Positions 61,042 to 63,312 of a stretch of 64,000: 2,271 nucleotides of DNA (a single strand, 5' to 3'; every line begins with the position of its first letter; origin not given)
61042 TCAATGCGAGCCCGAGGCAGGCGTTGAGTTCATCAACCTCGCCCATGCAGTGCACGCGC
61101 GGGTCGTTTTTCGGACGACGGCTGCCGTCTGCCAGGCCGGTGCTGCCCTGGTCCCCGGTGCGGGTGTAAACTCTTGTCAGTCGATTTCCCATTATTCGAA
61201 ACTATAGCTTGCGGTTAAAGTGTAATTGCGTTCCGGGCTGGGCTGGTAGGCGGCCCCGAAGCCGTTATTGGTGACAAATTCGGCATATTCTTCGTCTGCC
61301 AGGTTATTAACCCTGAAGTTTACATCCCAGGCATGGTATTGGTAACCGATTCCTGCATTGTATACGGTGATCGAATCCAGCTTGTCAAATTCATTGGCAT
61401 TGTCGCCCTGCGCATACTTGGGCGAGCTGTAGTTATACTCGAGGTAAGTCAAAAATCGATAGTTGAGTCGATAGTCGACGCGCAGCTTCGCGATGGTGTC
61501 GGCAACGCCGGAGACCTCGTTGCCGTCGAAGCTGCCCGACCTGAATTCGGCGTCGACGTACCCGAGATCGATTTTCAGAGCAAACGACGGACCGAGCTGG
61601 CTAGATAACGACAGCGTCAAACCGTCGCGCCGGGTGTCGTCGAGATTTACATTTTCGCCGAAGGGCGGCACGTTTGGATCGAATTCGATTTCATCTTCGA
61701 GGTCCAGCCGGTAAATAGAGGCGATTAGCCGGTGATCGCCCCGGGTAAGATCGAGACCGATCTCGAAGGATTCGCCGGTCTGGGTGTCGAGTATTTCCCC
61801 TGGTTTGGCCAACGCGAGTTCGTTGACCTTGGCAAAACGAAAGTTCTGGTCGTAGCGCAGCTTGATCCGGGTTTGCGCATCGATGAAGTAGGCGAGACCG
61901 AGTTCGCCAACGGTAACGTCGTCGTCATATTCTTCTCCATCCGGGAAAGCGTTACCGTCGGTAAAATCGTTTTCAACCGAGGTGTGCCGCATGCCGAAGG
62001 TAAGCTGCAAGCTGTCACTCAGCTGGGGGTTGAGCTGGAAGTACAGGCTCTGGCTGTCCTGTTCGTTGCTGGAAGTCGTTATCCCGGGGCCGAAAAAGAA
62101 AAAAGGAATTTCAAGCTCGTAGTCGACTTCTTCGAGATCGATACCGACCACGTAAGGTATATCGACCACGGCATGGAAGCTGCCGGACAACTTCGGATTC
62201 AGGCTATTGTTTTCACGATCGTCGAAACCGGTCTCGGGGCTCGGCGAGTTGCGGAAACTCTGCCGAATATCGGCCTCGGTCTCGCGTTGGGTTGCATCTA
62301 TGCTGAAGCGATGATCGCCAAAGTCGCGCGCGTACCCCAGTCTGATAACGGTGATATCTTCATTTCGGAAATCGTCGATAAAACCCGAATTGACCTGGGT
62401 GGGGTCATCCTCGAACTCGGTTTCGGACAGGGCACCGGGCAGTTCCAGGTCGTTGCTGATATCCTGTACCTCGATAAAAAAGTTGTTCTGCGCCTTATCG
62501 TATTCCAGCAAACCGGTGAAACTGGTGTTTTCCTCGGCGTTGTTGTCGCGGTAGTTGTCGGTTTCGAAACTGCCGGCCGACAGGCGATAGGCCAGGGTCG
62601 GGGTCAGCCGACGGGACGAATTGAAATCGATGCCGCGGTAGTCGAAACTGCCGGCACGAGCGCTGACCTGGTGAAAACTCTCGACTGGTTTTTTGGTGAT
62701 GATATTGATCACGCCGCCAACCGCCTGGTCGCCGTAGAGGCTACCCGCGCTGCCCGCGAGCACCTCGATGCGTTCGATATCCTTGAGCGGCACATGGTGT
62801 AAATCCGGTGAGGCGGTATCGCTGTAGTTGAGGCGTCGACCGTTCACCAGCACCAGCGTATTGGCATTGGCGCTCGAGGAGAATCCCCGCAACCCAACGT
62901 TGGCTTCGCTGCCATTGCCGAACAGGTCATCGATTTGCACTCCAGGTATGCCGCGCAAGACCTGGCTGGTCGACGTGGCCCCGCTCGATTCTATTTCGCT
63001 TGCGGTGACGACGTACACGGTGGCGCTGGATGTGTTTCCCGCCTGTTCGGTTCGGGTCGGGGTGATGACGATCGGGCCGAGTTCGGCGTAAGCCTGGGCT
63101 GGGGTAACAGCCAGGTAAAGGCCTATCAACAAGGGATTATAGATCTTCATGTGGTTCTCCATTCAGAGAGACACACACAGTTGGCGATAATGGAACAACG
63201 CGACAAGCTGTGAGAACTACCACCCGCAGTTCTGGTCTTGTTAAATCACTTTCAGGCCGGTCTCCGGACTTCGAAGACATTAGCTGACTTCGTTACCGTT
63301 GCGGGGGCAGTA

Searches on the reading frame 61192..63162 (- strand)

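Call 26: search_protein_families(library=pfam, proteins=[window:61192-63162:-], max_evalue=0.001)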
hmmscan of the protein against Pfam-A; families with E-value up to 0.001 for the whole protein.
window:61192-63162:- (656 aa): 2 families
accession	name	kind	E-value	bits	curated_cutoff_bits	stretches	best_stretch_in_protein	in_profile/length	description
PF00593.30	TonB_dep_Rec_b-barrel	-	8.9e-33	115.2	27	1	211-621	11-436/436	TonB dependent receptor-like, beta-barrel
PF07715.20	Plug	-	1.3e-25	90.4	23.9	1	45-151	5-107/107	TonB-dependent Receptor Plug Domain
